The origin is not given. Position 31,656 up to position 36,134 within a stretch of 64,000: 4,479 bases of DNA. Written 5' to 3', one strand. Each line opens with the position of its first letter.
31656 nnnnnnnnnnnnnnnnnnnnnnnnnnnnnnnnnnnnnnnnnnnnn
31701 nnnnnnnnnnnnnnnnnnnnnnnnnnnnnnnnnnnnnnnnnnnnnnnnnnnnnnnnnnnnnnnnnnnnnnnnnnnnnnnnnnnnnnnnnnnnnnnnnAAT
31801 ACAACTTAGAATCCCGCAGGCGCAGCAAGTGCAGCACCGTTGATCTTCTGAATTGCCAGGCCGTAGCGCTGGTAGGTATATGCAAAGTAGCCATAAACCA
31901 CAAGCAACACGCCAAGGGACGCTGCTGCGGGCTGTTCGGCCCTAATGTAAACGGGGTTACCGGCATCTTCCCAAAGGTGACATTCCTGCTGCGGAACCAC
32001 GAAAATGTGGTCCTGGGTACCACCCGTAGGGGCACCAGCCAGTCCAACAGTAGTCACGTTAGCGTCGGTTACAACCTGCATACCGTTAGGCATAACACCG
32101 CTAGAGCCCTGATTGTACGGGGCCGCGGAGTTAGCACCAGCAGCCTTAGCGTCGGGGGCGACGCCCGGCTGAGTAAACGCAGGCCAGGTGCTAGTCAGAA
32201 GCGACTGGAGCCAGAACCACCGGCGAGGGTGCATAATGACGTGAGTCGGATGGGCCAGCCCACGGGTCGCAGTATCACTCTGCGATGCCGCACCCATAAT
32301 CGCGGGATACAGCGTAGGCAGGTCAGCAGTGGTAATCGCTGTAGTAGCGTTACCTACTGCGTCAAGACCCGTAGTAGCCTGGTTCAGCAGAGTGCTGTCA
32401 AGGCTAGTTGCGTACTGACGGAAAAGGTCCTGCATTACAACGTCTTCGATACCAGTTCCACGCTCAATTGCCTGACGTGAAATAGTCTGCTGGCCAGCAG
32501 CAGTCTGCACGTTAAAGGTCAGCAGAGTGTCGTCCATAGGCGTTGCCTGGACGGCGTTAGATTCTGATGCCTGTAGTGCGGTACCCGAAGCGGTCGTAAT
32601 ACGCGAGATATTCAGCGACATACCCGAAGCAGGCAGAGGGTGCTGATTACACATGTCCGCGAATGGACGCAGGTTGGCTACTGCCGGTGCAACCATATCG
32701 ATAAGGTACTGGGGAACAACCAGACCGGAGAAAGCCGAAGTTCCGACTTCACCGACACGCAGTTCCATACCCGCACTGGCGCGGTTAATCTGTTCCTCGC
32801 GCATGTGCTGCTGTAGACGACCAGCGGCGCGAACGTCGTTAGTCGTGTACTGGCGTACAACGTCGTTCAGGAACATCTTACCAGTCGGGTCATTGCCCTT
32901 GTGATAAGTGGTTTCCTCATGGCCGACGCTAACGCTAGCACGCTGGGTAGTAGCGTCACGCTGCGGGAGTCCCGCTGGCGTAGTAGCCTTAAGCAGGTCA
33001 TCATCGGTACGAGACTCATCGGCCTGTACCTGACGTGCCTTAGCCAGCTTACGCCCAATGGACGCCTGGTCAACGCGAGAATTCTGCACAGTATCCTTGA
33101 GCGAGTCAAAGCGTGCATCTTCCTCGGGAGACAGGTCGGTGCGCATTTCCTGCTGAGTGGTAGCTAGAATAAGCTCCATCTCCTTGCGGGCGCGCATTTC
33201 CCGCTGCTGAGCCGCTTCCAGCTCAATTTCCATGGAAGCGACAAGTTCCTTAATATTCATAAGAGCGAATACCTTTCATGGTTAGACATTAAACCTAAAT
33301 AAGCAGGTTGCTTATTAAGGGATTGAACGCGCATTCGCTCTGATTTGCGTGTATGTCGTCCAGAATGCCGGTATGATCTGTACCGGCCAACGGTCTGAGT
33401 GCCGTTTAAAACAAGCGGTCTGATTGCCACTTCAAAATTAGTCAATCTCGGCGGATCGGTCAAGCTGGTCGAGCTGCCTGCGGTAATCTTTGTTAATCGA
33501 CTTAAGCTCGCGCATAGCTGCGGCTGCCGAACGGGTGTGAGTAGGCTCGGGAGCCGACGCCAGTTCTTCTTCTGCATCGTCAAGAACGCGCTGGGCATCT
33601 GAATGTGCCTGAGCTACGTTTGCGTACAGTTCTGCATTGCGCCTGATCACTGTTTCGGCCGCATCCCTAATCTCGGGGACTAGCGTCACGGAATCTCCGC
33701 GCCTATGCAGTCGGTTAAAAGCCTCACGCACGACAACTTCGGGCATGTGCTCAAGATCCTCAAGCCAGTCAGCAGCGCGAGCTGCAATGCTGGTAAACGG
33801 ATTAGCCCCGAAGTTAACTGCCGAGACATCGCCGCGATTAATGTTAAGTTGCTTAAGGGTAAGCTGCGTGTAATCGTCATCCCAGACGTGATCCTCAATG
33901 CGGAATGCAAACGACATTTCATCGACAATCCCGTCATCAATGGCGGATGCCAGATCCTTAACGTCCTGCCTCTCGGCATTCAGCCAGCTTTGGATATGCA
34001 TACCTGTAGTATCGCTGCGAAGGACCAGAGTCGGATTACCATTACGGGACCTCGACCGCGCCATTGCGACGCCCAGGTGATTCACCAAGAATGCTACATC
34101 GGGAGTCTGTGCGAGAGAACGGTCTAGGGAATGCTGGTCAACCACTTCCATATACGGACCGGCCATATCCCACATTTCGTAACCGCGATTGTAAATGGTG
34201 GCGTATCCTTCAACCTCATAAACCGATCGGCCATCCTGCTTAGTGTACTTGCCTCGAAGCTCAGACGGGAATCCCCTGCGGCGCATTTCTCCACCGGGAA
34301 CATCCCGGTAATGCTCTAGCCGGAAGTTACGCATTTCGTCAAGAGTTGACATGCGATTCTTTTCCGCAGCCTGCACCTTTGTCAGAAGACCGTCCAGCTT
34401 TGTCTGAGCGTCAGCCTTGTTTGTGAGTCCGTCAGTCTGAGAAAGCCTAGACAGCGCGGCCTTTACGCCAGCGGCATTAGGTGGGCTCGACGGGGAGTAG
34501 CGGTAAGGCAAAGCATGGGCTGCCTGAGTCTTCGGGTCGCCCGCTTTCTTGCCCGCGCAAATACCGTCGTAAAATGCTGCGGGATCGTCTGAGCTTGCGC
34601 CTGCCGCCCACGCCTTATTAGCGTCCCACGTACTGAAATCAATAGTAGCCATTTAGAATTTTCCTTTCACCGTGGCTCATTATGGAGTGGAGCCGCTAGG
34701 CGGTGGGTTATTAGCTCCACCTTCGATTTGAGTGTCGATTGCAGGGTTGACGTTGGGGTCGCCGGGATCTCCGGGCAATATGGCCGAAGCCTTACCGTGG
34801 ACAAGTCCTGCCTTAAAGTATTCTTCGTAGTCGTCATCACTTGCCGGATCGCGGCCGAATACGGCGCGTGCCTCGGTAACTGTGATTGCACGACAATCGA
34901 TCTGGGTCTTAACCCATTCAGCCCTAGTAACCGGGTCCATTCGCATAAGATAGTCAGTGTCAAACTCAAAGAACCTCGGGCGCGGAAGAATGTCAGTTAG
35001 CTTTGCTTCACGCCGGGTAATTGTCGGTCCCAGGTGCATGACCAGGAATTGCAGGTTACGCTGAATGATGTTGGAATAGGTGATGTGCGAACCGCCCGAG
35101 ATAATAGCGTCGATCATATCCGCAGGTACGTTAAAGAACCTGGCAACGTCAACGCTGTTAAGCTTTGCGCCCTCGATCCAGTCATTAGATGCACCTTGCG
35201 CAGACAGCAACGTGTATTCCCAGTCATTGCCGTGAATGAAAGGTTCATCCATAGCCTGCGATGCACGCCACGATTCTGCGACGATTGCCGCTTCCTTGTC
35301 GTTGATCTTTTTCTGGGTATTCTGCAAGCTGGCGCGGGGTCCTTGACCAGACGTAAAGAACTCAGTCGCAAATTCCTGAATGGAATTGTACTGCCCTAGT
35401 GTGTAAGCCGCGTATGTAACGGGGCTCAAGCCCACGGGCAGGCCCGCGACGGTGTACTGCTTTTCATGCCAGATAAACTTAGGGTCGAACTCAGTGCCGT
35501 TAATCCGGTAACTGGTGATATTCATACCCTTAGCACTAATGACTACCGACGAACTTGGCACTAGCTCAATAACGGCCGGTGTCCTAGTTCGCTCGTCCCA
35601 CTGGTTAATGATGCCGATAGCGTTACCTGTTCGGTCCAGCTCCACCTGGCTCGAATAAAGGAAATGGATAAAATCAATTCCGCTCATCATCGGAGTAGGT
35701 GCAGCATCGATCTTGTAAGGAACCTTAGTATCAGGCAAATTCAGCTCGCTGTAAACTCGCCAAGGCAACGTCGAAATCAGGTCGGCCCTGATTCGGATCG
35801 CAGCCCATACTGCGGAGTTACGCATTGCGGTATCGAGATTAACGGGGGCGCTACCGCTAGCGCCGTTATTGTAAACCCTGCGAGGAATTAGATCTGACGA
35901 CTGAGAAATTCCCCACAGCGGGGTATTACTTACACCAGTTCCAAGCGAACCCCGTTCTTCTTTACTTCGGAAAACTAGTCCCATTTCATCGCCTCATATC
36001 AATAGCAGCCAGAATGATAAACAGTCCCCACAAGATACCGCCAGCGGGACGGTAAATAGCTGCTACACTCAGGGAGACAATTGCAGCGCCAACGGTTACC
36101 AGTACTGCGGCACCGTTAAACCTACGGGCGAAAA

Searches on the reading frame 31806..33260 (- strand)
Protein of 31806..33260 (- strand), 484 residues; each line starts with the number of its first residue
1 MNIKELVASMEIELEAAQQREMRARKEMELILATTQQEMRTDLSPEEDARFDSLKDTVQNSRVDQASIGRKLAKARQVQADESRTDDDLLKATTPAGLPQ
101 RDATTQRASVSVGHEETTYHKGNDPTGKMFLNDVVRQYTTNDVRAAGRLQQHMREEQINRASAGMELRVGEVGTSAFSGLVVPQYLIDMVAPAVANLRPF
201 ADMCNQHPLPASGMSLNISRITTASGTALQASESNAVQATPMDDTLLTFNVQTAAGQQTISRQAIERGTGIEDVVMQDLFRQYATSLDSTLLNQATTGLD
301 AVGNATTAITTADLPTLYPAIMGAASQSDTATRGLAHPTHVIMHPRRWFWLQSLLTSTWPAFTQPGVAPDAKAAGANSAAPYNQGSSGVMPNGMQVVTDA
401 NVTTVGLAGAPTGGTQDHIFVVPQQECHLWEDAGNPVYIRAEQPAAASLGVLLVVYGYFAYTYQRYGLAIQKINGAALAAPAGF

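Call 17: search_protein_families(library=phrogs, proteins=[window:31806-33260:-])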
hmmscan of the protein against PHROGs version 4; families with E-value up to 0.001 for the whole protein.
window:31806-33260:- (484 aa): 1 family
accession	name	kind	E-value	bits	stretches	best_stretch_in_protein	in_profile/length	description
phrog_2263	-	head and packaging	2.2e-54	186.3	1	42-482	201-550/551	major head protein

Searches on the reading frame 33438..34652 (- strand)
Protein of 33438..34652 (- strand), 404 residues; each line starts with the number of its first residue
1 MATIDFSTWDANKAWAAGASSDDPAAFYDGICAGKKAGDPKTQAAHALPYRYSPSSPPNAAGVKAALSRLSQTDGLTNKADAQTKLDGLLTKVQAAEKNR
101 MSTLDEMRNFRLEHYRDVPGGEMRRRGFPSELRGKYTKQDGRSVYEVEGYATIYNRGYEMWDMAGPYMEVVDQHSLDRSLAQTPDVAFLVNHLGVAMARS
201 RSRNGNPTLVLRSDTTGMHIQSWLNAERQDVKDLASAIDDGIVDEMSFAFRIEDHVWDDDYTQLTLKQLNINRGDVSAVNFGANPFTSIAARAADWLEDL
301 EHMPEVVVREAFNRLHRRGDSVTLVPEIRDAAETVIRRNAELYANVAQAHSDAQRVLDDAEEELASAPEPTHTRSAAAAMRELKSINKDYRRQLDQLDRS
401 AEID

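Call 17: search_protein_families(library=phrogs, proteins=[window:33438-34652:-])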
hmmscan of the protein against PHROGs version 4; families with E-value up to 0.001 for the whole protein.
window:33438-34652:- (404 aa): 7 families
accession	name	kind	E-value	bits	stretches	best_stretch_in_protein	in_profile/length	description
phrog_7053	-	head and packaging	1.3e-24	88.4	1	144-293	36-190/390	head maturation protease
phrog_80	-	head and packaging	8.3e-24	85.7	1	146-394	237-439/607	head maturation protease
phrog_13042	-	head and packaging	3.1e-13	50.6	1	205-355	83-237/386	major head protein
phrog_37668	-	head and packaging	1.1e-09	38.9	1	147-304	23-178/313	head maturation protease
phrog_617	-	head and packaging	7.6e-07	29.4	1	226-401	93-238/626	major head protein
phrog_9644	-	head and packaging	5.4e-06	26.9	1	147-291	165-305/341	head maturation protease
phrog_3244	-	head and packaging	5.7e-05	24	1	213-383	94-262/326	head maturation protease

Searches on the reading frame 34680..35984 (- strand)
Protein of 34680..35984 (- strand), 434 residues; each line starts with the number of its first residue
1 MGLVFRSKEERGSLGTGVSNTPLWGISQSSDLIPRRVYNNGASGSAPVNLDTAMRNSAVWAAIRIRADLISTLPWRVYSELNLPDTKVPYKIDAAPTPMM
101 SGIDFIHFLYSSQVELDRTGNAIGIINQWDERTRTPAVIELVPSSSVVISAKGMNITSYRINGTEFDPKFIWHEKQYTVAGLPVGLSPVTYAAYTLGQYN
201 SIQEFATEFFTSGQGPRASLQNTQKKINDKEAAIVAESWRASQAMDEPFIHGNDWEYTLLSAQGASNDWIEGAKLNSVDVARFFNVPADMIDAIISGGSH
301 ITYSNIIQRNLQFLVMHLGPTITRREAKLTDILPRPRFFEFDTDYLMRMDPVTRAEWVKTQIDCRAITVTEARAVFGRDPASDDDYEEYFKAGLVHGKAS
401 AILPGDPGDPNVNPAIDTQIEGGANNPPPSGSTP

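Call 17: search_protein_families(library=phrogs, proteins=[window:34680-35984:-])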
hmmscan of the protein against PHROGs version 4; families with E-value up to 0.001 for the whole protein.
window:34680-35984:- (434 aa): 4 families
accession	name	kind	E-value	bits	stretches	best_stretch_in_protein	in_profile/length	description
phrog_12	-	head and packaging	4.8e-43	149.1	1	41-390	78-426/646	portal protein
phrog_2662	-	head and packaging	3.8e-18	66.4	1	51-385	62-412/717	portal protein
phrog_5929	-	head and packaging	3e-16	60.4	1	201-384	3-188/228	portal protein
phrog_11323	-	unknown function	0.00073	20.6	0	300-380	7-92/130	-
